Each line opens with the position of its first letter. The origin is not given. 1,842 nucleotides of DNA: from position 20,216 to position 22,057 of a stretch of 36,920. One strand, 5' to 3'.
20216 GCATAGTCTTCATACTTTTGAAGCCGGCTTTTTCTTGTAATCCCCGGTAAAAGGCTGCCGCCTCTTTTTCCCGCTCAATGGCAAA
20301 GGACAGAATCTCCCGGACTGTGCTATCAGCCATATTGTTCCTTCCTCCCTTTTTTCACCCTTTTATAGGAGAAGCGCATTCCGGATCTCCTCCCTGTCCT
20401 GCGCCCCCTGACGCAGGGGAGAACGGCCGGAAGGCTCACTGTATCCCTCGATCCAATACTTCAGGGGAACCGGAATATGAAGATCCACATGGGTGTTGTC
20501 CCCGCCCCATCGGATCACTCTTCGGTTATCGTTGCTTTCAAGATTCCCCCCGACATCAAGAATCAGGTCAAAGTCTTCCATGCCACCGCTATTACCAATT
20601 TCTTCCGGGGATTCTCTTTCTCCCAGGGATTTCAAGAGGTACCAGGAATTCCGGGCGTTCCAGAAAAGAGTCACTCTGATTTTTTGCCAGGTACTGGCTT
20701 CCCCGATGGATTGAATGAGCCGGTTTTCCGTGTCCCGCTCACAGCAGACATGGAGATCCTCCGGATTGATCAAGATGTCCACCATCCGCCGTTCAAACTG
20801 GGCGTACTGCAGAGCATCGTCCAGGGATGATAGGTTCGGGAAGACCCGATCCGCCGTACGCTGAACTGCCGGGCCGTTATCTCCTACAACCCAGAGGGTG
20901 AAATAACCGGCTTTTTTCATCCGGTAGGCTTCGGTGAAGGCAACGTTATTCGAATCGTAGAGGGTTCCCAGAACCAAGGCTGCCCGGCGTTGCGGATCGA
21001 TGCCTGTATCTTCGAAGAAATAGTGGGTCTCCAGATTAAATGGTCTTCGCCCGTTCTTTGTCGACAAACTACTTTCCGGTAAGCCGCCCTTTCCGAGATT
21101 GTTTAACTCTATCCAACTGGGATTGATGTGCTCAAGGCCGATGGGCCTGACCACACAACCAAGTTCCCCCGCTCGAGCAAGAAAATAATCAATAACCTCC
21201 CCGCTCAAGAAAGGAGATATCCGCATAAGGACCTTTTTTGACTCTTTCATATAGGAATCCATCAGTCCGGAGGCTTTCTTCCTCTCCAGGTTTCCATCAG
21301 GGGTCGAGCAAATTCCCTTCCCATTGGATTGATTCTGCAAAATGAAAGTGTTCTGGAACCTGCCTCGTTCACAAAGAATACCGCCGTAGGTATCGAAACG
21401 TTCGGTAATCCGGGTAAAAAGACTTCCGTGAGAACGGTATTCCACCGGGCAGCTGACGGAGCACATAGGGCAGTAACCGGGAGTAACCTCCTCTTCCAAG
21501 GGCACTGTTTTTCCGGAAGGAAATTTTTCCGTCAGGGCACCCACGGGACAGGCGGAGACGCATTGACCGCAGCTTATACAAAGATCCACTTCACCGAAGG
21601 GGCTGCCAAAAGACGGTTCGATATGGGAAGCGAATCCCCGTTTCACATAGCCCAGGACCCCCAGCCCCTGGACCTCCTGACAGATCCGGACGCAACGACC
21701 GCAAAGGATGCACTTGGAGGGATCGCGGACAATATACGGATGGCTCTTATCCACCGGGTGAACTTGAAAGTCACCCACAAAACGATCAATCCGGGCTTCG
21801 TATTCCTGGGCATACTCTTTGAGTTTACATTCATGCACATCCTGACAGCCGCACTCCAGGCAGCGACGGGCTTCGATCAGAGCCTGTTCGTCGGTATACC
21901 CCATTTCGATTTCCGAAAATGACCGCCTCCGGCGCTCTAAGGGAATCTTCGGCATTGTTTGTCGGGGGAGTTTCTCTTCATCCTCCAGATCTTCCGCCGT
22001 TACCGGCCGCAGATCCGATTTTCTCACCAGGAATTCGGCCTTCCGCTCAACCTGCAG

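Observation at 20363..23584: Unusual 1073-aa mosaic subunit: an NfnB/GltD flavoprotein module inserted into a NuoG/HydA-like Fe-S scaffold with a degenerate molybdopterin domain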

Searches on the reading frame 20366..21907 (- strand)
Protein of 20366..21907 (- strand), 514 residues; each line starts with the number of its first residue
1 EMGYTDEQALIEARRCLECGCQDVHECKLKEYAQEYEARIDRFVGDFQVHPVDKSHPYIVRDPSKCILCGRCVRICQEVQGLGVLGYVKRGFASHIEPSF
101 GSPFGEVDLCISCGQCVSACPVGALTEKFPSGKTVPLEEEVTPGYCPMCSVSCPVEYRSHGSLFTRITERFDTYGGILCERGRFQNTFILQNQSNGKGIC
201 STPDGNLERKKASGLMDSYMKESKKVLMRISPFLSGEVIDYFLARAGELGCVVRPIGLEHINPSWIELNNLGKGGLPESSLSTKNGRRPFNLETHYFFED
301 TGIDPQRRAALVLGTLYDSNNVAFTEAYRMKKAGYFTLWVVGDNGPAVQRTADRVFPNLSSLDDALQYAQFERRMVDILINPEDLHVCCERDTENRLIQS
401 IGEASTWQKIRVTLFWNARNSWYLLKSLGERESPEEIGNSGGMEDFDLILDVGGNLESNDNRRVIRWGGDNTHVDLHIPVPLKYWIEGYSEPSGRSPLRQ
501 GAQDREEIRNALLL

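Call 59: find_related_loci(query=A3, collection=genome_contigs, flank=7000)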
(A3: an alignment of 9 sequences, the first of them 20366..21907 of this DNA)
Query A3 (514 aa) in genome_contigs; peptide patterns used: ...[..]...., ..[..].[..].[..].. (x = any residue, [..] = any of these).
599 stretches matched a pattern (row limit reached: there are more); 566 encode a relative of the query (tblastn E <= 1e-3); the best 80 are kept; 80 distinct loci.
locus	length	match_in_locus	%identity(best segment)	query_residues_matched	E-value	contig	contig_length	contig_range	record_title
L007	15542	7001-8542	72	1-514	0e+0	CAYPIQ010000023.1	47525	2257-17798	MAG TPA_asm: uncultured Spirochaetales bacterium isolate binchicken_co379_68 genome assembly, contig: NODE_368_length_47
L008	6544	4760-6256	52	1-514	5e-175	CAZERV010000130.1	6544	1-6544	MAG TPA_asm: uncultured Spirochaetaceae bacterium isolate binchicken_co136_132 genome assembly, contig: NODE_4815_length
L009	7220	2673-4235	43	1-514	4e-129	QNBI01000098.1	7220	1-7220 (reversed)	MAG: Spirochaetes bacterium isolate B123_G9 B123_Guay9_scaffold_16302, whole genome shotgun sequence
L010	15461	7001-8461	41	1-504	5e-122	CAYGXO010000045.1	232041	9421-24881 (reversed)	MAG TPA_asm: uncultured Spirochaetaceae bacterium isolate ERP119294_co2_1 genome assembly, contig: k141_2612771, whole g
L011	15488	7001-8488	41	1-513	5e-117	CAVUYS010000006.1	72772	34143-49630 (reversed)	MAG: uncultured Spirochaetota bacterium isolate MFD05674.bin.2.117 genome assembly, contig: contig_109373, whole genome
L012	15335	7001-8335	41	15-513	8e-114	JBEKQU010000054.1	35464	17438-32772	MAG: Spirochaetia bacterium isolate SPRUCE 495 SPRUCE_495_54, whole genome shotgun sequence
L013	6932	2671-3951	42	7-494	1e-112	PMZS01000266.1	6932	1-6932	MAG: Spirochaetaceae bacterium isolate fen_1364 73.20110800_E3D.78_contig_34452, whole genome shotgun sequence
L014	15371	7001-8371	40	1-514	1e-112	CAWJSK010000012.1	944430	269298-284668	MAG: uncultured Spirochaetota bacterium isolate MFD01231.bin.2.51 genome assembly, contig: contig_5905, whole genome sho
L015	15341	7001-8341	41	7-514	7e-114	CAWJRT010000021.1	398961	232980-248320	MAG: uncultured Spirochaetota bacterium isolate MFD01476.bin.2.154 genome assembly, contig: contig_29247, whole genome s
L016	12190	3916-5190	42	9-494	2e-110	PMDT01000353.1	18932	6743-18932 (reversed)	MAG: Spirochaetaceae bacterium isolate fen_1365 73.20120700_E2X.184_contig_507160, whole genome shotgun sequence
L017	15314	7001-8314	40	16-514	4e-108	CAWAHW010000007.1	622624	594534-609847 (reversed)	MAG: uncultured Spirochaetota bacterium isolate MFD01476.bin.1.137 genome assembly, contig: contig_19370, whole genome s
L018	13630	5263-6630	41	1-514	8e-114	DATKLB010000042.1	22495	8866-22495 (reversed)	MAG TPA_asm: Spirochaetia bacterium isolate SMAG_U14674 k141_361473, whole genome shotgun sequence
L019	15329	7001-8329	40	8-506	2e-111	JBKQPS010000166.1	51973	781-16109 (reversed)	MAG: Spirochaetia bacterium isolate MGr1A1B1C__bin_146 MGr1A1B1C_000000155017, whole genome shotgun sequence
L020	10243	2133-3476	41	7-514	2e-116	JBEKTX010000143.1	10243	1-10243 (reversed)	MAG: Spirochaetia bacterium isolate SPRUCE 568 SPRUCE_568_143, whole genome shotgun sequence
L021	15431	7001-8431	45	1-504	6e-125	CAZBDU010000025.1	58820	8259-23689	MAG TPA_asm: uncultured Spirochaetaceae bacterium isolate binchicken_co178_265 genome assembly, contig: NODE_945_length_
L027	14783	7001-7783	39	1-272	1e-54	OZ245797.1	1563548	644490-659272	MAG: Candidatus Cloacimonadales bacterium isolate fc3f51d0-d714-4435-a6aa-687eb898d1db genome assembly, chromosome: 1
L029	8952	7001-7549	51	3-184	4e-54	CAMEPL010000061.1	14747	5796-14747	MAG: uncultured Clostridium sp. isolate SRR11489768_bin.1_metaWRAP_v1.3_MAG genome assembly, contig: ERZ11466775.319, wh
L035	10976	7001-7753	38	1-248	1e-50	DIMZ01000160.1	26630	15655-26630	MAG TPA_asm: Cloacimonetes bacterium UBA5553 UBA5553_contig_411, whole genome shotgun sequence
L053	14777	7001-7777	37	3-254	6e-47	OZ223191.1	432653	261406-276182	MAG: uncultured Acetobacterium sp. isolate 6abcf8f7-2dc5-46ce-9e35-983ba889e1c3 genome assembly, chromosome: 1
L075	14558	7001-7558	44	1-184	3e-45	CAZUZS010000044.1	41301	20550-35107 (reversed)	MAG TPA_asm: uncultured Calditrichaceae bacterium isolate binchicken_co129_674 genome assembly, contig: NODE_2319_length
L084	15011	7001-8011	33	1-356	6e-45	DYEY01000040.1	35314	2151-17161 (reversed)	MAG TPA_asm: Dethiobacter sp. isolate Tomsk_2_55_21 Tomsk_k141_38411, whole genome shotgun sequence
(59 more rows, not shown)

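Call 62: search_protein_families(library=pfam, proteins=[L029:7100-8842:+, L035:7100-8635:+, L075:7100-9052:+, L084:7100-9085:+, L027:7100-7984:+, L053:7100-8848:+, L017:7100-8317:+], max_evalue=0.01)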
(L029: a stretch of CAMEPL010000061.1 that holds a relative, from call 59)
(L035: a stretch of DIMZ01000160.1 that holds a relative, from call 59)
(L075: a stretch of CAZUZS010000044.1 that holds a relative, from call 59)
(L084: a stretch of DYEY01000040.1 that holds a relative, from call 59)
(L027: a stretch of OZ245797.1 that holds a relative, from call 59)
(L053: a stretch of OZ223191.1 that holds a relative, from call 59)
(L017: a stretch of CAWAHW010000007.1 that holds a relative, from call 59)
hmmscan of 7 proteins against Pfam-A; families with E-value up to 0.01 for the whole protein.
L029:7100-8842:+ (581 aa): 16 families
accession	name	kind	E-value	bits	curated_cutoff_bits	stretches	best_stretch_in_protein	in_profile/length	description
PF00384.28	Molybdopterin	-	3.3e-29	102.4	24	1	160-500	1-347/353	Molybdopterin oxidoreductase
PF04879.21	Molybdop_Fe4S4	-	1.1e-11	45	22.7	1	105-151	3-49/55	Molybdopterin oxidoreductase Fe4S4 domain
PF00037.32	Fer4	-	2.3e-11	43.4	21.1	2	71-89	5-23/24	4Fe-4S binding domain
PF22117.2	Fer4_Nqo3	-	3.7e-11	43.5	27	1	22-89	2-66/67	NADH-quinone oxidoreductase subunit 3, ferredoxin-like domain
PF12838.12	Fer4_7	-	2e-08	35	27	1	30-88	1-52/52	4Fe-4S dicluster domain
PF12837.12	Fer4_6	-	3.5e-07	30.3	25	2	71-89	6-24/24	4Fe-4S binding domain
PF13187.11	Fer4_9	-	1.2e-06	28.8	27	2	30-88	1-51/52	4Fe-4S dicluster domain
PF14697.11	Fer4_21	-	1.4e-06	28.7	35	1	70-119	4-53/59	4Fe-4S dicluster domain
PF13237.11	Fer4_10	-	1.4e-06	28.6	25.5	1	70-116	5-47/53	4Fe-4S dicluster domain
PF13459.11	Fer4_15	-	5.4e-06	27.5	22.4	0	69-86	3-20/66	4Fe-4S single cluster domain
PF12800.12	Fer4_4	-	1e-05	25.9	24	1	73-87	3-17/17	4Fe-4S binding domain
PF13183.11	Fer4_8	-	2.7e-05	25.1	27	1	28-87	2-67/68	4Fe-4S dicluster domain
PF13484.11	Fer4_16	-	5.5e-05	24.3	30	1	74-106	2-35/66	4Fe-4S double cluster binding domain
PF12797.12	Fer4_2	-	6.2e-05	23.1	24.5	2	71-86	7-22/22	4Fe-4S binding domain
PF13370.11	Fer4_13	-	0.00044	21.3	24.5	0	71-86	3-18/58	4Fe-4S single cluster domain of Ferredoxin I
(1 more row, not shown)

L035:7100-8635:+ (512 aa): 15 families
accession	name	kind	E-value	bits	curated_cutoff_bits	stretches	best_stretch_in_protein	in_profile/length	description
PF22117.2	Fer4_Nqo3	-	5e-12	46.3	27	1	24-91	2-66/67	NADH-quinone oxidoreductase subunit 3, ferredoxin-like domain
PF13237.11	Fer4_10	-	1e-07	32.2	25.5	2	26-44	2-21/53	4Fe-4S dicluster domain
PF12837.12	Fer4_6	-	1.3e-07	31.7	25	2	25-44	1-20/24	4Fe-4S binding domain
PF12838.12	Fer4_7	-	1.6e-07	32.1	27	1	32-90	1-52/52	4Fe-4S dicluster domain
PF00037.32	Fer4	-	4e-06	26.9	21.1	2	75-91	7-23/24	4Fe-4S binding domain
PF13187.11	Fer4_9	-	2.5e-05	24.7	27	1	32-90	1-51/52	4Fe-4S dicluster domain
PF04879.21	Molybdop_Fe4S4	-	3.7e-05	24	22.7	1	112-159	8-54/55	Molybdopterin oxidoreductase Fe4S4 domain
PF13183.11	Fer4_8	-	5e-05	24.2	27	1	30-89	2-67/68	4Fe-4S dicluster domain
PF00384.28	Molybdopterin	-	7.5e-05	22.3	24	0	164-225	2-72/353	Molybdopterin oxidoreductase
PF14697.11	Fer4_21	-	0.00025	21.6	35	1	29-89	4-55/59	4Fe-4S dicluster domain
PF12797.12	Fer4_2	-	0.00044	20.5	24.5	1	26-44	3-21/22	4Fe-4S binding domain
PF13484.11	Fer4_16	-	0.00045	21.4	30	1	76-99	2-25/66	4Fe-4S double cluster binding domain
PF25160.1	LdpA_Fe-S-bd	-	0.0043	17.3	27.6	1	71-93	23-45/49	LdpA Fe-S cluster-binding domain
PF12798.12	Fer4_3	-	0.0069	17.6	27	1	76-90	1-15/15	4Fe-4S binding domain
PF12800.12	Fer4_4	-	0.0076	17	24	1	75-89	3-17/17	4Fe-4S binding domain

L075:7100-9052:+ (651 aa): 16 families
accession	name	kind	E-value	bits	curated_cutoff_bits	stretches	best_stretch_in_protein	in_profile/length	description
PF00384.28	Molybdopterin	-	4.4e-35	121.8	24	1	163-564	1-352/353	Molybdopterin oxidoreductase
PF04879.21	Molybdop_Fe4S4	-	4.6e-14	52.6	22.7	1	107-160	3-55/55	Molybdopterin oxidoreductase Fe4S4 domain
PF22117.2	Fer4_Nqo3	-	4.9e-11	43.1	27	1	24-91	2-66/67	NADH-quinone oxidoreductase subunit 3, ferredoxin-like domain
PF12838.12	Fer4_7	-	8.1e-09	36.3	27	1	32-90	1-52/52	4Fe-4S dicluster domain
PF13187.11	Fer4_9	-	8.1e-09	35.8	27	1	32-91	1-52/52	4Fe-4S dicluster domain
PF00037.32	Fer4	-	1.8e-07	31.1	21.1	2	74-92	6-24/24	4Fe-4S binding domain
PF12837.12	Fer4_6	-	6.8e-07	29.4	25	2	73-91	6-24/24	4Fe-4S binding domain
PF13183.11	Fer4_8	-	6.4e-06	27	27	1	29-89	1-67/68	4Fe-4S dicluster domain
PF14697.11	Fer4_21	-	8.4e-06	26.3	35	1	72-121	4-53/59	4Fe-4S dicluster domain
PF12800.12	Fer4_4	-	2e-05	25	24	1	75-89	3-17/17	4Fe-4S binding domain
PF25160.1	LdpA_Fe-S-bd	-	2.5e-05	24.4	27.6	0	71-93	23-45/49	LdpA Fe-S cluster-binding domain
PF13237.11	Fer4_10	-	5.3e-05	23.5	25.5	1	26-87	2-53/53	4Fe-4S dicluster domain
PF13484.11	Fer4_16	-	0.00031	21.9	30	1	75-94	1-20/66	4Fe-4S double cluster binding domain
PF13459.11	Fer4_15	-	0.00031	21.8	22.4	0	26-49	1-24/66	4Fe-4S single cluster domain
PF13534.11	Fer4_17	-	0.00064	20.6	22.2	0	75-89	45-59/61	4Fe-4S dicluster domain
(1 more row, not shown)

L084:7100-9085:+ (662 aa): 16 families
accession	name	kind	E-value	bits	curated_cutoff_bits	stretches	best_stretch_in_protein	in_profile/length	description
PF00384.28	Molybdopterin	-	1.4e-29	103.6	24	1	160-539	1-336/353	Molybdopterin oxidoreductase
PF04879.21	Molybdop_Fe4S4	-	4.7e-13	49.3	22.7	1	105-156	2-54/55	Molybdopterin oxidoreductase Fe4S4 domain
PF12837.12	Fer4_6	-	3.8e-10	39.6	25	2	24-44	1-21/24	4Fe-4S binding domain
PF22117.2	Fer4_Nqo3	-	7.1e-09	36.2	27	1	23-90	2-66/67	NADH-quinone oxidoreductase subunit 3, ferredoxin-like domain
PF12838.12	Fer4_7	-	1.6e-08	35.3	27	1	31-89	1-52/52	4Fe-4S dicluster domain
PF00037.32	Fer4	-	1.2e-07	31.7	21.1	2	72-90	5-23/24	4Fe-4S binding domain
PF13187.11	Fer4_9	-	4.9e-06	26.9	27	1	31-89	1-51/52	4Fe-4S dicluster domain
PF13237.11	Fer4_10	-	1.4e-05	25.4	25.5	0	25-43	2-21/53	4Fe-4S dicluster domain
PF00205.28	TPP_enzyme_M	-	1.9e-05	24.8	30.4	0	216-299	35-119/137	Thiamine pyrophosphate enzyme, central domain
PF12797.12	Fer4_2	-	0.0001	22.5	24.5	2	25-43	3-21/22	4Fe-4S binding domain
PF13459.11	Fer4_15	-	0.00023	22.3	22.4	0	26-49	2-25/66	4Fe-4S single cluster domain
PF13484.11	Fer4_16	-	0.00038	21.6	30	1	75-96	2-24/66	4Fe-4S double cluster binding domain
PF13746.11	Fer4_18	-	0.00052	20.6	27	0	72-89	58-75/114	4Fe-4S dicluster domain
PF14697.11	Fer4_21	-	0.00088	19.8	35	1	28-87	4-53/59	4Fe-4S dicluster domain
PF13370.11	Fer4_13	-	0.0066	17.6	24.5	0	28-45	2-19/58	4Fe-4S single cluster domain of Ferredoxin I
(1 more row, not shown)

L027:7100-7984:+ (295 aa): 15 families
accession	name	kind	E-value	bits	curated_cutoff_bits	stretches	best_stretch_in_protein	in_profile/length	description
PF00037.32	Fer4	-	2.4e-11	43.4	21.1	2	74-92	6-24/24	4Fe-4S binding domain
PF12838.12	Fer4_7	-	9.6e-11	42.4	27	1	75-120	1-45/52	4Fe-4S dicluster domain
PF12837.12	Fer4_6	-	2.8e-10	40.1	25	2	74-91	7-24/24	4Fe-4S binding domain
PF13237.11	Fer4_10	-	9.4e-10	38.7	25.5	2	28-87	4-53/53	4Fe-4S dicluster domain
PF22117.2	Fer4_Nqo3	-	5.3e-08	33.4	27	1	24-92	2-67/67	NADH-quinone oxidoreductase subunit 3, ferredoxin-like domain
PF12797.12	Fer4_2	-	5.5e-08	32.7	24.5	2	72-88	6-22/22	4Fe-4S binding domain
PF13187.11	Fer4_9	-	8.4e-07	29.4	27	1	32-90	1-51/52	4Fe-4S dicluster domain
PF12800.12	Fer4_4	-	1.2e-06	28.7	24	1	74-89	2-17/17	4Fe-4S binding domain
PF14697.11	Fer4_21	-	3.5e-06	27.5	35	1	29-90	4-56/59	4Fe-4S dicluster domain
PF04879.21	Molybdop_Fe4S4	-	1.1e-05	25.8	22.7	1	108-152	4-50/55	Molybdopterin oxidoreductase Fe4S4 domain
PF13183.11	Fer4_8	-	9.4e-05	23.3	27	1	32-89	4-67/68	4Fe-4S dicluster domain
PF13484.11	Fer4_16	-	0.00019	22.6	30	1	75-94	1-20/66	4Fe-4S double cluster binding domain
PF25160.1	LdpA_Fe-S-bd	-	0.00021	21.5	27.6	1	70-93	22-45/49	LdpA Fe-S cluster-binding domain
PF13534.11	Fer4_17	-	0.00026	21.9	22.2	1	32-89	1-59/61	4Fe-4S dicluster domain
PF12798.12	Fer4_3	-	0.00069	20.7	27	1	76-90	1-15/15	4Fe-4S binding domain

L053:7100-8848:+ (583 aa): 12 families
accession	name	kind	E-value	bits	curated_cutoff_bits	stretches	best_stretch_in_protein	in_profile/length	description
PF00384.28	Molybdopterin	-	2.7e-31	109.3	24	1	161-492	1-337/353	Molybdopterin oxidoreductase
PF04879.21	Molybdop_Fe4S4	-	1.4e-10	41.4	22.7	1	104-156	2-53/55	Molybdopterin oxidoreductase Fe4S4 domain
PF22117.2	Fer4_Nqo3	-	3e-08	34.2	27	1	22-89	2-66/67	NADH-quinone oxidoreductase subunit 3, ferredoxin-like domain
PF12838.12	Fer4_7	-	2.2e-07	31.7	27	1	30-88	1-52/52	4Fe-4S dicluster domain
PF13237.11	Fer4_10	-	1e-06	29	25.5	1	24-41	2-19/53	4Fe-4S dicluster domain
PF00037.32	Fer4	-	1e-06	28.7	21.1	2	74-90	8-24/24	4Fe-4S binding domain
PF13187.11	Fer4_9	-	2.3e-06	28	27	0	23-43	34-49/52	4Fe-4S dicluster domain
PF14697.11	Fer4_21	-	1.9e-05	25.2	35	1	27-88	4-56/59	4Fe-4S dicluster domain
PF13484.11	Fer4_16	-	0.00066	20.8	30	0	74-92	2-20/66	4Fe-4S double cluster binding domain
PF13183.11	Fer4_8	-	0.00087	20.2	27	0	29-87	3-67/68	4Fe-4S dicluster domain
PF13746.11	Fer4_18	-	0.0014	19.2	27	0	64-93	51-81/114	4Fe-4S dicluster domain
PF12837.12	Fer4_6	-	0.0028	18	25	1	24-43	2-21/24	4Fe-4S binding domain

L017:7100-8317:+ (406 aa): 13 families
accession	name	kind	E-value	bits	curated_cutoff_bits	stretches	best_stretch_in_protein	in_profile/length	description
PF04879.21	Molybdop_Fe4S4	-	1.4e-09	38.2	22.7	1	91-143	1-54/55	Molybdopterin oxidoreductase Fe4S4 domain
PF12837.12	Fer4_6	-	9.4e-09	35.3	25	2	10-28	1-19/24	4Fe-4S binding domain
PF00037.32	Fer4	-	3.7e-08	33.3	21.1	2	61-78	7-24/24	4Fe-4S binding domain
PF12838.12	Fer4_7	-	2.8e-07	31.3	27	1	17-76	1-52/52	4Fe-4S dicluster domain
PF13237.11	Fer4_10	-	1.9e-06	28.1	25.5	0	11-28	2-19/53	4Fe-4S dicluster domain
PF22117.2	Fer4_Nqo3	-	2.2e-05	25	27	1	9-78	2-67/67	NADH-quinone oxidoreductase subunit 3, ferredoxin-like domain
PF13187.11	Fer4_9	-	2.2e-05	24.8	27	2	17-76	1-51/52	4Fe-4S dicluster domain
PF14697.11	Fer4_21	-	4.7e-05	23.9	35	1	59-107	5-53/59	4Fe-4S dicluster domain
PF12800.12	Fer4_4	-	6.1e-05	23.5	24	1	61-75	3-17/17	4Fe-4S binding domain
PF13183.11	Fer4_8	-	0.00017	22.5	27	0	16-75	3-67/68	4Fe-4S dicluster domain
PF12797.12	Fer4_2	-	0.00017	21.8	24.5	1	59-74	7-22/22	4Fe-4S binding domain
PF13484.11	Fer4_16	-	0.00023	22.3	30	1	61-82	1-21/66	4Fe-4S double cluster binding domain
PF13459.11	Fer4_15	-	0.00052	21.1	22.4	0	59-73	5-19/66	4Fe-4S single cluster domain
